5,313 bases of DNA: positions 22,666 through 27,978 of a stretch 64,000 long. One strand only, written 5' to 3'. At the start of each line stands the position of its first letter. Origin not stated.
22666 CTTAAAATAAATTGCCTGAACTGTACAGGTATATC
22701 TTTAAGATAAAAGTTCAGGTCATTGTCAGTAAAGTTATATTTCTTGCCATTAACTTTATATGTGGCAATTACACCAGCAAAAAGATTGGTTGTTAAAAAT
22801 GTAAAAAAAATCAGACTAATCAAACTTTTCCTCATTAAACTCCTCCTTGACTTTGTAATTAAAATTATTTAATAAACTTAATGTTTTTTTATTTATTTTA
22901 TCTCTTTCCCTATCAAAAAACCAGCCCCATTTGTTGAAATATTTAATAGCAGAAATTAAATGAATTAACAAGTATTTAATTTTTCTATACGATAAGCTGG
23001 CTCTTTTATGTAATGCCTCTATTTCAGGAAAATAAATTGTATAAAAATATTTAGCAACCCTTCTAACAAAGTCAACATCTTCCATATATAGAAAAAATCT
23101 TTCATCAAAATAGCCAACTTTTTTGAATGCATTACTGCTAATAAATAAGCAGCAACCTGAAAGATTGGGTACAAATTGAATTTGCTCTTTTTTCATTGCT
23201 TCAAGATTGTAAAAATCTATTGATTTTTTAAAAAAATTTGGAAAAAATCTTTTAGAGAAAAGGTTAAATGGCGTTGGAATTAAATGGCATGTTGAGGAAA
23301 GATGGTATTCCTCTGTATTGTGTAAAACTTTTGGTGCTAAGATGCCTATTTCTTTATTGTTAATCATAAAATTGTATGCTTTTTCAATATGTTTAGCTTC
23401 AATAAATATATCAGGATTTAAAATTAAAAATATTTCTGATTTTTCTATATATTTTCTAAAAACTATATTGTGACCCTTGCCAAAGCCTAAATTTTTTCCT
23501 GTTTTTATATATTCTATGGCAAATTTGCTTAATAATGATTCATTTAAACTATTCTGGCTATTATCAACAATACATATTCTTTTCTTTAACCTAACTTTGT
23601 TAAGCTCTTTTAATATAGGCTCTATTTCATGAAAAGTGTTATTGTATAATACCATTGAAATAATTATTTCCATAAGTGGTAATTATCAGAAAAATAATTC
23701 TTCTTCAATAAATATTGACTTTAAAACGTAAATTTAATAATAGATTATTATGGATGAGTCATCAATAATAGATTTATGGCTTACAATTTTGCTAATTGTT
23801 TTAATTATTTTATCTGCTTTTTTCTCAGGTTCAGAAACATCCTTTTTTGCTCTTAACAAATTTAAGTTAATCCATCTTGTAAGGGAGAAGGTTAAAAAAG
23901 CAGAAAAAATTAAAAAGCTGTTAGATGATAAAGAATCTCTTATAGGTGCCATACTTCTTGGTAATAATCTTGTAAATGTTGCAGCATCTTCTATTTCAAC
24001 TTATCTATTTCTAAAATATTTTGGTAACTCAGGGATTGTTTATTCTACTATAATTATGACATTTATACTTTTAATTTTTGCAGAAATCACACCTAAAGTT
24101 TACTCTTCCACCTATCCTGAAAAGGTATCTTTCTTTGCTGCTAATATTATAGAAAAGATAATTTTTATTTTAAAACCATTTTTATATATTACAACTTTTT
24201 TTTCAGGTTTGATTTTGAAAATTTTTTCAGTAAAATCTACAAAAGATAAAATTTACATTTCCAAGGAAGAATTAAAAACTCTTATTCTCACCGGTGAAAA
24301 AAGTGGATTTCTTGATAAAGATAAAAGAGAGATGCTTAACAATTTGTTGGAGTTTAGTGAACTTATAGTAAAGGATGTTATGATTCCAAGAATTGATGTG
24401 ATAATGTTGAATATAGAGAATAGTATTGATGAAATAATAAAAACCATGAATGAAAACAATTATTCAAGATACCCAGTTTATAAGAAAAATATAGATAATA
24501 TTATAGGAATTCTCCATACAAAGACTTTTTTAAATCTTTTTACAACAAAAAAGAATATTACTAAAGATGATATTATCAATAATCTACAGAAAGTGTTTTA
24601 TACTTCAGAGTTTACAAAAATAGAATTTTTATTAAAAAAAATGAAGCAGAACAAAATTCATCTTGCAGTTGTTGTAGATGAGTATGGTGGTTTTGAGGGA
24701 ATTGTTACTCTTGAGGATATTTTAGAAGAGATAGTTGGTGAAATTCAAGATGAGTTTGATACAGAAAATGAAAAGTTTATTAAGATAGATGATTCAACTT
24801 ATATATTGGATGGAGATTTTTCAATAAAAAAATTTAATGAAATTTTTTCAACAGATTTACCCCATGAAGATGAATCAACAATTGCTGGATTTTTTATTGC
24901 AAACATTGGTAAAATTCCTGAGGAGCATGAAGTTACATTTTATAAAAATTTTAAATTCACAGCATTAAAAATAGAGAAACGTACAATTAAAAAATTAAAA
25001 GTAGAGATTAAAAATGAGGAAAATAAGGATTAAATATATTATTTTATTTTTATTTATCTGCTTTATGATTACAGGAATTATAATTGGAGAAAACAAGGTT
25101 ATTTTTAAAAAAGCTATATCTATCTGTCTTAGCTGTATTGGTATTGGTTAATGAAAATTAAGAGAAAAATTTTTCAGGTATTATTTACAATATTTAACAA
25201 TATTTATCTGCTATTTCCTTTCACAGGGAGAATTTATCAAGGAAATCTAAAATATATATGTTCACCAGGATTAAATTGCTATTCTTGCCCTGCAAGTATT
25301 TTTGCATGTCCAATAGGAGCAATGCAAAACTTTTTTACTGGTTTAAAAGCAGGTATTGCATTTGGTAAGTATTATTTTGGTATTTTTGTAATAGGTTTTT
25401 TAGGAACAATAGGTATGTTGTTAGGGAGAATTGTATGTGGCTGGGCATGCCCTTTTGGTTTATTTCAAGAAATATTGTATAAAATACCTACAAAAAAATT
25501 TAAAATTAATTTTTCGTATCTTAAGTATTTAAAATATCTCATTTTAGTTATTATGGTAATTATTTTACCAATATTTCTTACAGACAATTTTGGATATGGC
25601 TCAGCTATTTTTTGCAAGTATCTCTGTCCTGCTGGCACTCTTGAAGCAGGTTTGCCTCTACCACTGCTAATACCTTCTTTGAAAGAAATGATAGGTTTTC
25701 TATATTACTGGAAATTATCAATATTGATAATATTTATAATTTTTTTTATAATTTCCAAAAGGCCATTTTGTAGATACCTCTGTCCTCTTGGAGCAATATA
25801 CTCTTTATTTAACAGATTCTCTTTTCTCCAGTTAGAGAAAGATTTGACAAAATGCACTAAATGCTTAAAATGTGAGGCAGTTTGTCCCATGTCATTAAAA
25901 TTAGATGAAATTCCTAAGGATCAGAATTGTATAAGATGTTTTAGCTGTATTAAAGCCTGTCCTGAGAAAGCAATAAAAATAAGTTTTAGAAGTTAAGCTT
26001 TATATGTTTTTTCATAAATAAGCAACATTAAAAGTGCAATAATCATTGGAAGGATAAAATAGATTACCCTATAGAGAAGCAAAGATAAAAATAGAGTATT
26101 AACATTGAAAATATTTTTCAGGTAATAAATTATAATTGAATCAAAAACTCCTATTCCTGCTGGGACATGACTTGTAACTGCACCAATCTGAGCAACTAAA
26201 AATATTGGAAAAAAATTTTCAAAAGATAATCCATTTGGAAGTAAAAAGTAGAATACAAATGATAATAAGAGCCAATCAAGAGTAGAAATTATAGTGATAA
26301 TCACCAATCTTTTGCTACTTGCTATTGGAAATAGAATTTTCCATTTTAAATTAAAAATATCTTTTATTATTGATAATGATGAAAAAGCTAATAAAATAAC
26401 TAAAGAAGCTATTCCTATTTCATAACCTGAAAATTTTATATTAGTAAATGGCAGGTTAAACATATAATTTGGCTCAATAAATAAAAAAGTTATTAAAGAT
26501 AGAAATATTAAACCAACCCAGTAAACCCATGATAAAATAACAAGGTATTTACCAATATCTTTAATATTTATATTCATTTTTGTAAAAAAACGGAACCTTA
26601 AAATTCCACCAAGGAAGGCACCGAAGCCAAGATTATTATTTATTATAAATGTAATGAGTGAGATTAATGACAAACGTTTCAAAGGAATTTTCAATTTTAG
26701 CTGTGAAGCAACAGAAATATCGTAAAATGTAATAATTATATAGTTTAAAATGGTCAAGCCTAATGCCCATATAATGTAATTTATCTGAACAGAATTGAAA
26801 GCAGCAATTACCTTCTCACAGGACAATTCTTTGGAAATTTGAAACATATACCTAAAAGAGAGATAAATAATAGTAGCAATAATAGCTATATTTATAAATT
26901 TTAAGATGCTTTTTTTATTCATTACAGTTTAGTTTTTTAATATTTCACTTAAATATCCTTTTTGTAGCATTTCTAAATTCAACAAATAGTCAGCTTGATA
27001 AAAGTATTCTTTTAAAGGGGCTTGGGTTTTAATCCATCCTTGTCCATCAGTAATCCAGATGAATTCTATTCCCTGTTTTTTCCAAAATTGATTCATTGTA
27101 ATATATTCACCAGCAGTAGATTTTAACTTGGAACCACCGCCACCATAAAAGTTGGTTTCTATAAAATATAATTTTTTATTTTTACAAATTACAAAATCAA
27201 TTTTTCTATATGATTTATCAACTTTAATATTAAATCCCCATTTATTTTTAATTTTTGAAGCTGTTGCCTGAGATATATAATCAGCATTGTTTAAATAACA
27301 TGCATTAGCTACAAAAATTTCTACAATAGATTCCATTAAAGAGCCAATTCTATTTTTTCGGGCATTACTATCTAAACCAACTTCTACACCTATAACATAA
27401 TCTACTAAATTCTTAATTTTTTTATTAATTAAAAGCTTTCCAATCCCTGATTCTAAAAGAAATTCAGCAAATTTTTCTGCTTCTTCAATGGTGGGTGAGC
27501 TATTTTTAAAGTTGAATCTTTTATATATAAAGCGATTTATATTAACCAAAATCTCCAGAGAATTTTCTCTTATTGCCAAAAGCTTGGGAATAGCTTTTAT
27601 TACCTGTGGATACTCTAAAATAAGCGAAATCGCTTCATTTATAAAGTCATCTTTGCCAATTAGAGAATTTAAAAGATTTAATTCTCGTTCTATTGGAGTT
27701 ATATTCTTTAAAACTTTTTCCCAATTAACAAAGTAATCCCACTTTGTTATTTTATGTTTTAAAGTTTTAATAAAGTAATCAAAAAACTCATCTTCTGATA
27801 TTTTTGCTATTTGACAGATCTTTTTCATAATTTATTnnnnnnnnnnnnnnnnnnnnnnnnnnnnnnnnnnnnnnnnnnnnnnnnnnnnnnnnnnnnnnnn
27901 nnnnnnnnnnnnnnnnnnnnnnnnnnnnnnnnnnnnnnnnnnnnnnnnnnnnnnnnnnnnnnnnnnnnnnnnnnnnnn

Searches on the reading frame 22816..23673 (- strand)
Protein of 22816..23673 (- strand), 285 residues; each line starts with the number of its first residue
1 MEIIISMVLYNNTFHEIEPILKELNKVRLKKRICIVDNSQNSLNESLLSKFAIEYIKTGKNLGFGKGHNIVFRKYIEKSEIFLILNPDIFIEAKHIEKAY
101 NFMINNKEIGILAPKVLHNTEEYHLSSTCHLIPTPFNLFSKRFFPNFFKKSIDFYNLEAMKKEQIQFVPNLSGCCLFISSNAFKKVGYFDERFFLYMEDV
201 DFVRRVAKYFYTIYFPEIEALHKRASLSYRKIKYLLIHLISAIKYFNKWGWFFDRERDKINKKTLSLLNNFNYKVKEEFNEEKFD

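Call 41: search_protein_families(library=ncbifam, proteins=[window:22816-23673:-], max_evalue=1e-15)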
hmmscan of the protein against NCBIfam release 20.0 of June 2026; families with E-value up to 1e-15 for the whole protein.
window:22816-23673:- (285 aa): 0 families

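Call 93: search_protein_families(library=pfam, proteins=[window:22816-23673:-], max_evalue=0.001)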
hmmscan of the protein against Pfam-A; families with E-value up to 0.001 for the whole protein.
window:22816-23673:- (285 aa): 2 families
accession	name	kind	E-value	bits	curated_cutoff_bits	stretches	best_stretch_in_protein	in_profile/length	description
PF00535.33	Glycos_transf_2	-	1.3e-07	32.1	23.3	1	7-140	4-132/168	Glycosyl transferase family 2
PF13632.12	Glyco_trans_2_3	-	2.5e-05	24.6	27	1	165-230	66-130/198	Glycosyl transferase family group 2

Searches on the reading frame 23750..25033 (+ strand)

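Call 41: search_protein_families(library=ncbifam, proteins=[window:23750-25033:+], max_evalue=1e-15)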
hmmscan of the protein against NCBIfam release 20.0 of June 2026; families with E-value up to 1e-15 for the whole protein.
window:23750-25033:+ (427 aa): 4 families
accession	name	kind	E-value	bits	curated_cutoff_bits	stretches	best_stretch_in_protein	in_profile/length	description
NF008604.1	PRK11573.1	equivalog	1.5e-86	290.9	475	1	11-424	9-422/428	hypothetical protein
TIGR03520.1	GldE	subfamily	1.4e-82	278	376.05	1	15-420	1-407/408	gliding motility-associated protein GldE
NF052568.1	PolamExpPaeASal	equivalog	1.6e-54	185.4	500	1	13-417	6-421/424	polyamine export protein PaeA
NF011675.0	PRK15094.1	equivalog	2.7e-46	158.2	379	1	150-425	18-286/292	CNNM family magnesium/cobalt transport protein CorC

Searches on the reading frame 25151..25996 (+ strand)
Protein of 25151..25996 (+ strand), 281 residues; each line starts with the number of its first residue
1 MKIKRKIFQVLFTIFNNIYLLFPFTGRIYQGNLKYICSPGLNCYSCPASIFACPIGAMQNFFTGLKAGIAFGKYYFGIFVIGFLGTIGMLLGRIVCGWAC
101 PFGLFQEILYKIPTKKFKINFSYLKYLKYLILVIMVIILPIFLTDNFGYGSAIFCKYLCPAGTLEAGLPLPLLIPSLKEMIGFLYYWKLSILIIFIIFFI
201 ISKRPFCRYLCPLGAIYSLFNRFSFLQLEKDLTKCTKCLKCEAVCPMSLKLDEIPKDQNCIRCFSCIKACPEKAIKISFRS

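Call 41: search_protein_families(library=ncbifam, proteins=[window:25151-25996:+], max_evalue=1e-15)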
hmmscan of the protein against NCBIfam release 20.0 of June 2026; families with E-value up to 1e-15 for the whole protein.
window:25151-25996:+ (281 aa): 2 families
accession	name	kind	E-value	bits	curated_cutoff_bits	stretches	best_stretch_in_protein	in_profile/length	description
TIGR02163.1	napH_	subfamily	1.1e-24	87.3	213.05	1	187-277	154-253/255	NapH/MauN family ferredoxin-type protein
NF007013.0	PRK09477.1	equivalog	2.6e-22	79.2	234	1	187-280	177-279/286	quinol dehydrogenase ferredoxin subunit NapH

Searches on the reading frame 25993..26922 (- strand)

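Call 41: search_protein_families(library=ncbifam, proteins=[window:25993-26922:-], max_evalue=1e-15)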
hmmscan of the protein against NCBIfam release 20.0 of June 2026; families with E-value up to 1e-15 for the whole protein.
window:25993-26922:- (309 aa): 1 family
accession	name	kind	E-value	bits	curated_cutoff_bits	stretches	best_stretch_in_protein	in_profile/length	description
NF033480.1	bifunc_MprF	equivalog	1.2e-50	172.7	600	1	8-305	2-299/841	bifunctional lysylphosphatidylglycerol flippase/synthetase MprF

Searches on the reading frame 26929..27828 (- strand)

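Call 41: search_protein_families(library=ncbifam, proteins=[window:26929-27828:-], max_evalue=1e-15)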
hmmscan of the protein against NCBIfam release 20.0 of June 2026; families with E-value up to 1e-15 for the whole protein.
window:26929-27828:- (299 aa): 0 families

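Call 93: search_protein_families(library=pfam, proteins=[window:26929-27828:-], max_evalue=0.001)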
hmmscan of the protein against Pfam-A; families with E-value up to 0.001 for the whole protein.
window:26929-27828:- (299 aa): 1 family
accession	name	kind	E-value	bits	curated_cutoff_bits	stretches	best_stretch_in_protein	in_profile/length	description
PF04556.18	DpnII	-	7.7e-98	327.7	23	1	16-294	2-277/278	DpnII restriction endonuclease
